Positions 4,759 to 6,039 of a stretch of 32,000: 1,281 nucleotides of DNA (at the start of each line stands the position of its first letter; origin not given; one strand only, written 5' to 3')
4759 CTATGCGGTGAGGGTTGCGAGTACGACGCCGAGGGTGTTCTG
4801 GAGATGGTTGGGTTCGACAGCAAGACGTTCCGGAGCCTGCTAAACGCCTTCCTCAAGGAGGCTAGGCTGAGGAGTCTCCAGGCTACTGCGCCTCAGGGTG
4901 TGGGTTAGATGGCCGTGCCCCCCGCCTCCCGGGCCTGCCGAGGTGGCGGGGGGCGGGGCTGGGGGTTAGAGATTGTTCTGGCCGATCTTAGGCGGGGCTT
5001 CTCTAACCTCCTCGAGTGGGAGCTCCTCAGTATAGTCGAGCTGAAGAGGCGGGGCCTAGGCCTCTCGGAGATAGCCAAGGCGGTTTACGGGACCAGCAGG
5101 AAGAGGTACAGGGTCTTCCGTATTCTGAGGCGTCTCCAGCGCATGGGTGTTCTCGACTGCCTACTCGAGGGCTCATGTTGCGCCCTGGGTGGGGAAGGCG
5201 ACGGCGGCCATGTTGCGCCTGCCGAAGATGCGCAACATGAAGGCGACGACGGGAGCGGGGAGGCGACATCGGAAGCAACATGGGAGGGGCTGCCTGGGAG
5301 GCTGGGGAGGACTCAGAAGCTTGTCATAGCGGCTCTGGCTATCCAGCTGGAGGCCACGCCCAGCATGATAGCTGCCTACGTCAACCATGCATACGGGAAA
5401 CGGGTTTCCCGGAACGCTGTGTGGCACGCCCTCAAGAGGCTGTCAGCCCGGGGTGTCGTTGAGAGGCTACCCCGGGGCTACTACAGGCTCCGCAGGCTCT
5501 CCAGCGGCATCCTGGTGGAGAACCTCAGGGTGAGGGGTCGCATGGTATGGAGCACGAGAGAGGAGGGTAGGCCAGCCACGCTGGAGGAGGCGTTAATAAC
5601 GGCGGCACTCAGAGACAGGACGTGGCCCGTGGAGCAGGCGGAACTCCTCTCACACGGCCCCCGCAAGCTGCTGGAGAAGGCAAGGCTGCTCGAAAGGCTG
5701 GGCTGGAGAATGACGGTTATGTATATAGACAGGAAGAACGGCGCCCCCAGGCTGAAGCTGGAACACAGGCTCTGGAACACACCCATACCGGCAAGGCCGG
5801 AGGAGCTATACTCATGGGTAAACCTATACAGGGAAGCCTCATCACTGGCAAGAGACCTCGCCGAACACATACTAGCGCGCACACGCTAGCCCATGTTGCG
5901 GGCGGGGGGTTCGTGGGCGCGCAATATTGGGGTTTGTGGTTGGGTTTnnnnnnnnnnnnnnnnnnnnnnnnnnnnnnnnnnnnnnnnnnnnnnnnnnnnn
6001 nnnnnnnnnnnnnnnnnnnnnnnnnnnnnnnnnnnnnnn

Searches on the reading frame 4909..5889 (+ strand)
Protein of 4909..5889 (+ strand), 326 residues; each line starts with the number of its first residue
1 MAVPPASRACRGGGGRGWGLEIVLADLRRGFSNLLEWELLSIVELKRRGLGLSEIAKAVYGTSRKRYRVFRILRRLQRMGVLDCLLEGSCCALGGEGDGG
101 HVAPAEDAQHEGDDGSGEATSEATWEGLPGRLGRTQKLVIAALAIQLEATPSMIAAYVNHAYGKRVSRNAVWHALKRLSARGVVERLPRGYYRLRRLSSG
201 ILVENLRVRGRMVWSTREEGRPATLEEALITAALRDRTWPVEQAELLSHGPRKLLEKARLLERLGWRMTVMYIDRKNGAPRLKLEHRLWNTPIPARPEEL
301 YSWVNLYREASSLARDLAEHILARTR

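Call 8: search_protein_families(library=pfam, proteins=[window:4909-5889:+], max_evalue=0.01)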
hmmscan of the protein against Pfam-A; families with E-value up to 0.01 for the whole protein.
window:4909-5889:+ (326 aa): 3 families
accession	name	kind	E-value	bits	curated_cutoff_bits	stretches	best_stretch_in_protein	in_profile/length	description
PF01978.25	TrmB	-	0.0026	18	25.6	0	166-194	34-62/68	Sugar-specific transcriptional regulator TrmB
PF00392.27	GntR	-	0.0046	17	27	0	166-189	36-59/64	Bacterial regulatory proteins, gntR family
PF13338.12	AbiEi_4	-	0.0057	17.2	25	1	168-194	26-48/49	Transcriptional regulator, AbiEi antitoxin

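Call 13: search_protein_families(library=phrogs, proteins=[window:4909-5889:+], max_evalue=0.01)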
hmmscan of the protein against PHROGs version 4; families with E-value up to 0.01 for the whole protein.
window:4909-5889:+ (326 aa): 3 families
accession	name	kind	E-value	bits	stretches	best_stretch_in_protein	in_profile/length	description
phrog_2440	-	transcription regulation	3.3e-05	24.8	1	146-194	41-87/126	transcriptional regulator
phrog_1123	-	unknown function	0.00029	21.7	0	119-193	16-85/112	-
phrog_4278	-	unknown function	0.0065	17.3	0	134-204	31-106/127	-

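Call 31: find_homologous_proteins(query=window:4909-5889:+, max_evalue=0.001)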
Query window:4909-5889:+ (326 aa): 4 proteins with E <= 0.001 among 8000 candidates.
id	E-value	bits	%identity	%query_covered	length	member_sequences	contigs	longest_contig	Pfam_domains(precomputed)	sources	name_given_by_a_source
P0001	2.1e-211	719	100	100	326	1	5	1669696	-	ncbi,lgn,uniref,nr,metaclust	ncbi:hypothetical protein ASQ66_gp03 [Aeropyrum pernix spindle-shaped virus 1]|uniref:Uncharacterize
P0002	1.6e-95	338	57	94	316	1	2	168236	-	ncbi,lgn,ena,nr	ncbi:MAG: hypothetical protein GSR85_10070 [Desulfurococcales archaeon]|nr:hypothetical protein [Des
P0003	7.3e-76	273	51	91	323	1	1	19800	-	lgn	-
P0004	3.0e-14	71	36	82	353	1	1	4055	-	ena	-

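Call 34: find_encoding_contigs(protein=P0002, flank=10000, max_places=3)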
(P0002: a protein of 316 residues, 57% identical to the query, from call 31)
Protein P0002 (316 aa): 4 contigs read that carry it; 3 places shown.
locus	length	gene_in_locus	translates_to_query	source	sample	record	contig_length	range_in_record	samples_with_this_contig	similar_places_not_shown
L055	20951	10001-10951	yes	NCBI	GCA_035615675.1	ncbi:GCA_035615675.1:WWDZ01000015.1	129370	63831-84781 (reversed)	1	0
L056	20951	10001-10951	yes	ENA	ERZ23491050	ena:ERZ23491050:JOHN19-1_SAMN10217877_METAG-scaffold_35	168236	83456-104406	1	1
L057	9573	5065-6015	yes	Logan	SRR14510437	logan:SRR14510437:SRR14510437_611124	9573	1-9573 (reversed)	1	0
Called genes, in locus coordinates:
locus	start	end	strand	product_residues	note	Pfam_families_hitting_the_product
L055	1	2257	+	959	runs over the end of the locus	PF00270:DEAD, PF04851:ResIII (faint), PF00271:Helicase_C, PF22590:Cas3-like_C_2 (weak), PF19306:WHD_Lhr, PF08494:DEAD_assoc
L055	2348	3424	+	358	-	-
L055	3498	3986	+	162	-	-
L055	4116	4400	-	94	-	-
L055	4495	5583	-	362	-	PF00579:tRNA-synt_1b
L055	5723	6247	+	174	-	PF00210:Ferritin, PF02915:Rubrerythrin (faint)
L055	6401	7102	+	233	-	-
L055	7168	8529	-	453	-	PF08543:Phos_pyr_kin, PF00294:PfkB, PF10120:ThiN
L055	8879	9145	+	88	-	-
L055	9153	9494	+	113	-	-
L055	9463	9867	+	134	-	-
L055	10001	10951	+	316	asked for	-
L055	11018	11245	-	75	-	-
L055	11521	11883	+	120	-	-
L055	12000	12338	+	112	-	-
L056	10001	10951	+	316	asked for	-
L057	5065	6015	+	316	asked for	-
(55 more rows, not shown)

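Call 35: find_encoding_contigs(protein=P0003, flank=10000, max_places=3)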
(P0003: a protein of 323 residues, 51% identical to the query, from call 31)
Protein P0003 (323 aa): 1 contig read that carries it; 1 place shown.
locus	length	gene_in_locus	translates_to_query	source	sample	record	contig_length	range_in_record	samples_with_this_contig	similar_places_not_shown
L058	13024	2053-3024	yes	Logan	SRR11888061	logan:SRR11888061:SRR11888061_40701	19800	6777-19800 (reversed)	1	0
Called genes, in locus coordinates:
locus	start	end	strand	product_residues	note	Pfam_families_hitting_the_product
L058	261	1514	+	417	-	-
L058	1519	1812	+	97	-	-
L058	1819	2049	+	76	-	-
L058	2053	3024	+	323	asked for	-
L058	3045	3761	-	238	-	-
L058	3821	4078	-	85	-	-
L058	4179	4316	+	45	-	-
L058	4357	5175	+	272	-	-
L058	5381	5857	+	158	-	-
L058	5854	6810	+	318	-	-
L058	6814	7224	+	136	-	-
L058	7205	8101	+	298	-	-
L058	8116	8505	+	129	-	-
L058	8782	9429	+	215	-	-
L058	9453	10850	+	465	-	-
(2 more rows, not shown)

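Call 36: find_encoding_contigs(protein=P0004, flank=10000, max_places=3)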
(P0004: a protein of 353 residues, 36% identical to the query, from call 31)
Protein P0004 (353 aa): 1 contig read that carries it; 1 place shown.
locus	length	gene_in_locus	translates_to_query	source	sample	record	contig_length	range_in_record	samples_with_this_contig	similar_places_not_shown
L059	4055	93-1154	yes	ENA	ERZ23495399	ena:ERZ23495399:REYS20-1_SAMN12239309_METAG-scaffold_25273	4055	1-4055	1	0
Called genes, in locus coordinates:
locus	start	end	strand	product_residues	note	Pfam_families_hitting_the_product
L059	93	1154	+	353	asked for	-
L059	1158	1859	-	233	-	-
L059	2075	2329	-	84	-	-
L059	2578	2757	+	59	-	-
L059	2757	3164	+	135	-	PF08960:STIV_B116-like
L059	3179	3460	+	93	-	-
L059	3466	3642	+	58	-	PF01402:RHH_1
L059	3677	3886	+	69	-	-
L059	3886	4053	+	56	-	?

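Call 44: predict_structure(alignment_id=A1)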
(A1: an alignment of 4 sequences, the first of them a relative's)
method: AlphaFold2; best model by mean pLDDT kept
length: 326 residues; sequences in the alignment: 4
mean_pLDDT: 56.4   pTM: 0.29
mean pLDDT of the five models: 56.4, 55.7, 51.2, 51.1, 50.6
residues with pLDDT >= 90: 12; 70-90: 80; 50-70: 104; < 50: 130
segments of 3 or more residues with pLDDT < 50: 1-22, 89-131, 196-211, 213-250, 290-294
pLDDT, mean of each block of 10 residues (from residue 1): 26 29 50 68 85 90 87 79 64 28 26 28 27 63 71 84 78 80 76 56 40 44 41 35 34 60 59 56 56 55 67 68 53
secondary structure, 60 per line:
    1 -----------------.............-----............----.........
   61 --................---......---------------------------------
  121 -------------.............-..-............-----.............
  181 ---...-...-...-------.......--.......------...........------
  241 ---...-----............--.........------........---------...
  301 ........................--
elements in order: H18-30 H36-47 H52-60 H63-78 H82-87 H134-146 H151-162 H168-180 E184-186 E192-194 E202-208 E211-217 H224-234 E244-246 H252-263 E266-274 E281-288 H298-324

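Call 50: fold_search(model_id=the predicted structure, library=pdb)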
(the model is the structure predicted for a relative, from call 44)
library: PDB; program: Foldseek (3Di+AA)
matches with E <= 10: 963; with E <= 0.001: 0
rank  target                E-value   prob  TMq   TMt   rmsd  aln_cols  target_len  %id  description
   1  3r4k_A                1.8e-03  0.92  0.17  0.21  18.1       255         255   13  Crystal structure of a putative ICLR transcriptional regulator (TM1040_3717) from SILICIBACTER SP. TM1040 at 2.46 A re (released 2011-04-13)
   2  1mkm_A                3.0e-03  0.93  0.19  0.24  18.1       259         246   16  CRYSTAL STRUCTURE OF THE THERMOTOGA MARITIMA ICLR (released 2002-09-11)
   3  3mq0_B                3.8e-03  0.85  0.15  0.19  18.5       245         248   14  Crystal Structure of Agobacterium tumefaciens repressor BlcR (released 2011-03-30)
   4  2o0y_B                3.8e-03  0.80  0.14  0.19  17.9       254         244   13  Crystal structure of putative transcriptional regulator RHA1_ro06953 (IclR-family) from Rhodococcus sp. (released 2006-12-26)
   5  4gyi                  6.0e-03  0.90  0.22  0.21  12.7       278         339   13  Crystal structure of the Rio2 kinase-ADP/Mg2+-phosphoaspartate complex from Chaetomium thermophilum (released 2012-10-17)
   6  5x12                  7.6e-03  0.91  0.17  0.29  21.0       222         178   13  Crystal structure of Bacillus subtilis PadR (released 2017-11-22)
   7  2o0y_A                7.6e-03  0.89  0.23  0.27  13.4       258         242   13  Crystal structure of putative transcriptional regulator RHA1_ro06953 (IclR-family) from Rhodococcus sp. (released 2006-12-26)
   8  5w1e                  7.6e-03  0.84  0.20  0.15  15.0       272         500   14  PobR in complex with PHB (released 2017-12-13)
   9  2o0y_D                1.0e-02  0.63  0.15  0.19  20.0       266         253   13  Crystal structure of putative transcriptional regulator RHA1_ro06953 (IclR-family) from Rhodococcus sp. (released 2006-12-26)
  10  7cuo_B                1.1e-02  0.85  0.20  0.26  14.2       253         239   11  IclR transcription factor complexed with 4-hydroxybenzoic acid from Microbacterium hydrocarbonoxydans (released 2021-05-05)
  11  4mtd_B                1.4e-02  1.00  0.20  0.41  14.3       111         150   18  Zinc Uptake Regulator Complexed With Zinc AND DNA (released 2014-11-05)
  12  4o6j                  1.4e-02  0.89  0.17  0.26  14.7       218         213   15  Crystal sturucture of T. acidophilum IdeR (released 2014-05-21)
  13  4mtd_A                1.4e-02  1.00  0.19  0.41  14.6       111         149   18  Zinc Uptake Regulator Complexed With Zinc AND DNA (released 2014-11-05)
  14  2o0y_C                1.4e-02  0.85  0.23  0.27  13.2       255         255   14  Crystal structure of putative transcriptional regulator RHA1_ro06953 (IclR-family) from Rhodococcus sp. (released 2006-12-26)
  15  5h1a_B                1.6e-02  0.72  0.20  0.25  15.9       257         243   13  Crystal structure of an IclR homolog from Microbacterium sp. strain HM58-2 (released 2017-01-18)
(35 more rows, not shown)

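Call 66: search_solved_structures(query=A1, max_evalue=1)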
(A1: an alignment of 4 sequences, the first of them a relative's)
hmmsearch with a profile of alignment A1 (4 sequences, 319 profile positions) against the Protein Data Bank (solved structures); distinct sequences matched with E-value up to 1: 6.
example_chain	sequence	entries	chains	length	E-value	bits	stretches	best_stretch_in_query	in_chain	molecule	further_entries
6z74_A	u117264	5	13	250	0.0086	18.4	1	148-201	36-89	Transcriptional regulator, GntR family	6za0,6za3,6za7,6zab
2lvs_A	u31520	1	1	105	0.063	15.5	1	156-212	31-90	Putative uncharacterized protein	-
2l82_A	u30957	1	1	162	0.16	14.2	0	236-275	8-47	DESIGNED PROTEIN OR32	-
3bz6_A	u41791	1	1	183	0.48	12.6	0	120-178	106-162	UPF0502 protein PSPTO_2686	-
2cpe_A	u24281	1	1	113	0.56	12.4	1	249-285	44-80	RNA-binding protein EWS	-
2mmy_A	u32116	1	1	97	0.75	12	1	250-283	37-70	TATA-binding protein-associated factor 2N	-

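Call 69: search_dna_similar(query=window:4909-5889:+, collection=phages, mode=protein, max_evalue=0.001, max_rows=15)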
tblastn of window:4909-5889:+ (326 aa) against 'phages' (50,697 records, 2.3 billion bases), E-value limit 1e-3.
Records with a match: 2; places in all: 2; records where one place covers at least 80% of the query: 2.
Best place of each record, by identity: >=99% 2.
By first word of the organism name: Aeropyrum 2.
By host as written in the record: Aeropyrum pernix K1 2.
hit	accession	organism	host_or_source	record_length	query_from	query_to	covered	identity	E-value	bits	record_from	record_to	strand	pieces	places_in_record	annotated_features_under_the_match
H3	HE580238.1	Aeropyrum pernix spindle-shaped virus 1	Aeropyrum pernix K1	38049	1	326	100%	100.0%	7e-176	545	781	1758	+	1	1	hypothetical protein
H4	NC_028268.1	Aeropyrum pernix spindle-shaped virus 1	Aeropyrum pernix K1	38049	1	326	100%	100.0%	7e-176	545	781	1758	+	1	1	hypothetical protein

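Call 82: search_protein_representatives(alignment_id=A1)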
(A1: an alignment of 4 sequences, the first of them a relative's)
Query: 4 sequences, 319 profile positions. Proteins with E-value up to 0.001 (for the whole library): 78; up to 1e-10: 41; up to 1e-30: 21. The best 78 are listed.
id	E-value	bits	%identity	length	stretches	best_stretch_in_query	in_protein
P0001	6.9e-154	528.0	-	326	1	3-315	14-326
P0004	7.0e-115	399.9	-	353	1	1-318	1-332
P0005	1.0e-95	336.8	-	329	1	12-314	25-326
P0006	1.8e-66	240.8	-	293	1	17-311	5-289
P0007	5.2e-64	232.7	-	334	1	25-305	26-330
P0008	7.2e-54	199.4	-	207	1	27-234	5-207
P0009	8.1e-52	192.7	-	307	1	27-297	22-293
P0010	1.0e-51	192.3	-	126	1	117-239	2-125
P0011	9.1e-51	189.2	-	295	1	24-300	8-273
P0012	2.2e-47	178.1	-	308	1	30-307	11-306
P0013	5.1e-47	176.9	-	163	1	186-310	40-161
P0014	1.7e-44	168.6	-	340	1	28-299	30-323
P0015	1.1e-42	162.6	-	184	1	125-286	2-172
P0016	1.4e-39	152.4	-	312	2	114-312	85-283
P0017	7.4e-39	150.1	-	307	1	27-314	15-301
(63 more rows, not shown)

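Call 85: find_encoding_contigs(protein=P0005, flank=10000, max_places=2)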
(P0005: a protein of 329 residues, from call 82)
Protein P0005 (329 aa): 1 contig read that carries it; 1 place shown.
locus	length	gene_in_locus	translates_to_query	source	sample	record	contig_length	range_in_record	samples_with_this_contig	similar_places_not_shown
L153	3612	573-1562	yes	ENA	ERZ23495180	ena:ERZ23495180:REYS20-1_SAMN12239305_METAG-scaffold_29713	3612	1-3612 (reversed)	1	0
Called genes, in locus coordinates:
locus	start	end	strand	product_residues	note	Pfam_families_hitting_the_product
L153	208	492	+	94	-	-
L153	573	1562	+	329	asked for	-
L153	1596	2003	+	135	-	-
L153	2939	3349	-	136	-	PF13936:HTH_38 (weak), PF13384:HTH_23 (faint)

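Call 86: find_encoding_contigs(protein=P0007, flank=10000, max_places=2)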
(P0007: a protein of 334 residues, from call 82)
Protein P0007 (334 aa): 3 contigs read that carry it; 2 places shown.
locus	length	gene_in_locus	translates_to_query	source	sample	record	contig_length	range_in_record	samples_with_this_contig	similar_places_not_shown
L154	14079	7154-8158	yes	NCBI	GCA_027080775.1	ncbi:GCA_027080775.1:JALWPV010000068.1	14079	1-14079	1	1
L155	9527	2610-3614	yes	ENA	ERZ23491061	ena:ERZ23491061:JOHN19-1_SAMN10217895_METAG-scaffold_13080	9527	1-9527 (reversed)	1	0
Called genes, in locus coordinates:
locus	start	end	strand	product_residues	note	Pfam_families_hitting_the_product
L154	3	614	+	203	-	?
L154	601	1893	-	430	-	-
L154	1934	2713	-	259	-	-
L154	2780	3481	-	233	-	-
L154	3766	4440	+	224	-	PF14947:HTH_45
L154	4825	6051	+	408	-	-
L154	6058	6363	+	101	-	PF13560:HTH_31 (weak), PF01381:HTH_3 (weak)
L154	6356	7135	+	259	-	-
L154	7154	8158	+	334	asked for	-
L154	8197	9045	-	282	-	-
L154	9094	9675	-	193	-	-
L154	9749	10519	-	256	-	-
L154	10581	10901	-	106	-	-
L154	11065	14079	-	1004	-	?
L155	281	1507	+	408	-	-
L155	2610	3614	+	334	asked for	-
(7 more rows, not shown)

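Call 87: find_encoding_contigs(protein=P0006, flank=10000, max_places=2)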
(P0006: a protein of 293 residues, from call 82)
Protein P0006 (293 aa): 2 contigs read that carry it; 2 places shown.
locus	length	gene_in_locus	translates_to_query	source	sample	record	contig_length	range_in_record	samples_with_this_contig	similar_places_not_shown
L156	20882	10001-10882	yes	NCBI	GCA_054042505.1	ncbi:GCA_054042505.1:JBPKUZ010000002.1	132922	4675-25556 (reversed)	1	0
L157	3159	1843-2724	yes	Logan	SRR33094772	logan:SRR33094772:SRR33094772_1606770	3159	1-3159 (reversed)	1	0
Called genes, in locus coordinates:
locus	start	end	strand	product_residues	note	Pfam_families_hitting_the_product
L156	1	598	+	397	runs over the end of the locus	-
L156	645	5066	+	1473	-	PF00089:Trypsin, PF13365:Trypsin_2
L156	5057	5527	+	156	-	-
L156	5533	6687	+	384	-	-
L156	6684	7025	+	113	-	-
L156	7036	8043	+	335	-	PF04473:DUF553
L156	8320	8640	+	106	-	-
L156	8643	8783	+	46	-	-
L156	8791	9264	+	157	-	-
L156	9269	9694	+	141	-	PF01402:RHH_1, PF05605:zf-Di19 (weak)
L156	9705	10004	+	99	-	-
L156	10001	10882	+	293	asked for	-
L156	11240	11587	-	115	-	-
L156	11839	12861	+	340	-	PF16795:Phage_integr_3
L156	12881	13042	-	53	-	PF04014:MazE_antitoxin (weak)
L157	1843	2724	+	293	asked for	-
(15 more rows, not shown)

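Call 88: find_encoding_contigs(protein=P0009, flank=10000, max_places=2)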
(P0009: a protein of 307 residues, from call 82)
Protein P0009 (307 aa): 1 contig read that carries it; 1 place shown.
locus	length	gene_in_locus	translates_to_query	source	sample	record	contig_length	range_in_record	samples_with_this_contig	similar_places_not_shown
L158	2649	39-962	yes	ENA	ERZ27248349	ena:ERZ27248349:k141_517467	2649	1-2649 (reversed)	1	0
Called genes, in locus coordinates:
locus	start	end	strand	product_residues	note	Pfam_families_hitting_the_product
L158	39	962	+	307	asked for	-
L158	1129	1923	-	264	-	-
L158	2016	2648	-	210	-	?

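Call 89: find_encoding_contigs(protein=P0012, flank=10000, max_places=2)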
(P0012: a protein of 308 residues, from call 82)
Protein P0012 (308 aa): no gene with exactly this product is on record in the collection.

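Call 90: find_encoding_contigs(protein=P0014, flank=10000, max_places=2)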
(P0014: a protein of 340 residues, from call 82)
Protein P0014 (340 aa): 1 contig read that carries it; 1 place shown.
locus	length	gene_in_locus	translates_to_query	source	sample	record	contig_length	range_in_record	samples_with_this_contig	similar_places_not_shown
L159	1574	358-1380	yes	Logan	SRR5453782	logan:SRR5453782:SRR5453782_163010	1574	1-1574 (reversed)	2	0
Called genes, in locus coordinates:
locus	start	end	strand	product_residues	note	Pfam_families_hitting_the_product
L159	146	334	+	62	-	-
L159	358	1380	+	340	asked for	-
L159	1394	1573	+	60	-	?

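Call 95: predict_structure(alignment_id=A6)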
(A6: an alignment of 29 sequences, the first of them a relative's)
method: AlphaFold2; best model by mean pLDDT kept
length: 326 residues; sequences in the alignment: 29
mean_pLDDT: 84.9   pTM: 0.54
mean pLDDT of the five models: 84.9, 83.7, 83.5, 83.2, 81.8
residues with pLDDT >= 90: 230; 70-90: 36; 50-70: 6; < 50: 54
segments of 3 or more residues with pLDDT < 50: 1-16, 91-128
pLDDT, mean of each block of 10 residues (from residue 1): 38 51 86 92 97 97 97 93 84 39 40 42 45 93 94 97 96 96 94 90 97 97 94 91 96 97 98 95 98 98 98 98 87
secondary structure, 60 per line:
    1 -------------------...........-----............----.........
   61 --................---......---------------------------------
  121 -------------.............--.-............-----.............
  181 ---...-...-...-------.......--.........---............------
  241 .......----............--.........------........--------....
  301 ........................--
elements in order: H20-30 H36-47 H52-60 H63-78 H82-87 H134-146 H151-162 H168-180 E184-186 E192-194 E202-208 E211-215 H216-219 H225-234 E241-247 H252-263 E266-274 E281-288 H297-324

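Call 100: fold_search(model_id=the predicted structure, library=pdb)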
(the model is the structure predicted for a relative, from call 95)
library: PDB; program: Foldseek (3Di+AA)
matches with E <= 10: 605; with E <= 0.001: 0
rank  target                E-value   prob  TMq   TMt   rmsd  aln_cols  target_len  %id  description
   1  3vb2_B                5.7e-02  1.00  0.18  0.41   2.5        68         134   25  Crystal Structure of the Reduced Form of MarR from E.coli (released 2013-01-30)
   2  2o0y_D                7.1e-02  0.82  0.17  0.22  15.6       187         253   13  Crystal structure of putative transcriptional regulator RHA1_ro06953 (IclR-family) from Rhodococcus sp. (released 2006-12-26)
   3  2fu4_A                7.5e-02  1.00  0.16  0.55   2.9        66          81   14  Crystal Structure of the DNA binding domain of E.coli FUR (Ferric Uptake Regulator) (released 2006-05-16)
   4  1stz_B                7.5e-02  0.51  0.18  0.18  24.9       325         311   12  Crystal structure of a hypothetical protein at 2.2 A resolution (released 2004-08-24)
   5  6qfd_A                7.9e-02  1.00  0.19  0.51   1.7        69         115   22  The complex structure of hsRosR-S4 (vng0258/RosR-S4) (released 2019-07-10)
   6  6ez1_A                8.4e-02  1.00  0.18  0.51   1.8        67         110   22  Structure of h. salinarum RosR (vng0258) grown from NaBr (released 2018-08-22)
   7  5u8j_B                8.4e-02  0.90  0.20  0.37  12.9       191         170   14  Crystal structure of a protein of unknown function ECL_02571 involved in membrane biogenesis from Enterobacter cloacae (released 2017-01-18)
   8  4mtd_B                8.9e-02  1.00  0.19  0.41   1.8        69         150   20  Zinc Uptake Regulator Complexed With Zinc AND DNA (released 2014-11-05)
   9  4wcg_A                8.9e-02  1.00  0.16  0.74   2.0        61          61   21  The binding mode of Cyprinid Herpesvirus3 ORF112-Zalpha to Z-DNA (released 2015-11-18)
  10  4o6j                  9.3e-02  0.63  0.16  0.24  15.9       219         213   15  Crystal sturucture of T. acidophilum IdeR (released 2014-05-21)
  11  5x12                  9.9e-02  0.66  0.19  0.32  21.6       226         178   15  Crystal structure of Bacillus subtilis PadR (released 2017-11-22)
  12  6qfd_B                1.0e-01  1.00  0.19  0.51   1.7        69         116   22  The complex structure of hsRosR-S4 (vng0258/RosR-S4) (released 2019-07-10)
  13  4mtd_A                1.1e-01  1.00  0.19  0.41   1.7        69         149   20  Zinc Uptake Regulator Complexed With Zinc AND DNA (released 2014-11-05)
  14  4o5v                  1.1e-01  0.47  0.16  0.23  15.8       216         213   14  Crystal structure of T. acidophilum IdeR (released 2014-11-05)
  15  1iuy_MODEL_1_A        1.2e-01  0.99  0.18  0.57  12.6        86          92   15  Solution structure of the cullin-3 homologue (released 2003-10-07)
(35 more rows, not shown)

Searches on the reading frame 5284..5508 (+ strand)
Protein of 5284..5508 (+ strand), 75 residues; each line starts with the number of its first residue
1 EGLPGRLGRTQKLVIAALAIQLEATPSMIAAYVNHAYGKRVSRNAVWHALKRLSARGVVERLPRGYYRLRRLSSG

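Call 65: search_protein_families(library=pfam, proteins=[window:5284-5508:+], max_evalue=1)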
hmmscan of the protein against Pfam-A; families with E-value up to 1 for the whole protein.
seq(75 aa): 10 families
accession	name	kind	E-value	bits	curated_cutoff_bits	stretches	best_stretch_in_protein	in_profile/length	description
PF13338.12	AbiEi_4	-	0.00032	21.2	25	1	42-69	25-48/49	Transcriptional regulator, AbiEi antitoxin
PF00392.27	GntR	-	0.00059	19.9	27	1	41-64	36-59/64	Bacterial regulatory proteins, gntR family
PF22798.2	DUF5817_CT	-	0.0055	17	29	1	14-69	3-54/54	DUF5817, C-terminal domain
PF01978.25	TrmB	-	0.017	15.4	25.6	1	41-69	34-62/68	Sugar-specific transcriptional regulator TrmB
PF12802.13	MarR_2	-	0.019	15.5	27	1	8-62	4-53/61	MarR family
PF08279.18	HTH_11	-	0.036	14.4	25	1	41-66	27-54/55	HTH domain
PF01726.22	LexA_DNA_bind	-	0.078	13.2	23.7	1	42-63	39-60/65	LexA DNA binding domain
PF19110.5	DUF5797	-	0.086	13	25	1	9-64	87-144/163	Family of unknown function (DUF5797)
PF13412.12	HTH_24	-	0.089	12.8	21.9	1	41-60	29-48/48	Winged helix-turn-helix DNA-binding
PF13592.12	HTH_33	-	0.13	12.4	25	1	25-53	6-34/60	Winged helix-turn helix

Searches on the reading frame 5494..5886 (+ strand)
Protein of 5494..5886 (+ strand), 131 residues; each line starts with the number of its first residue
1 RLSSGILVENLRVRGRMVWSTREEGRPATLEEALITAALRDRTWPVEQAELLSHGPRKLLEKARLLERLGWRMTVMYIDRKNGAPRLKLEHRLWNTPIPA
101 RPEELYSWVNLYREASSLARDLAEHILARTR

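Call 65: search_protein_families(library=pfam, proteins=[window:5494-5886:+], max_evalue=1)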
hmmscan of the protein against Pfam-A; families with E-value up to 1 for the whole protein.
seq(131 aa): 1 family
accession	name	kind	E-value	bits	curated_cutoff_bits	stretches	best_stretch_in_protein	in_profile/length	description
PF22501.1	DUF6991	-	0.072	13.6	26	1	7-30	24-47/66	Domain of unknown function (DUF6991)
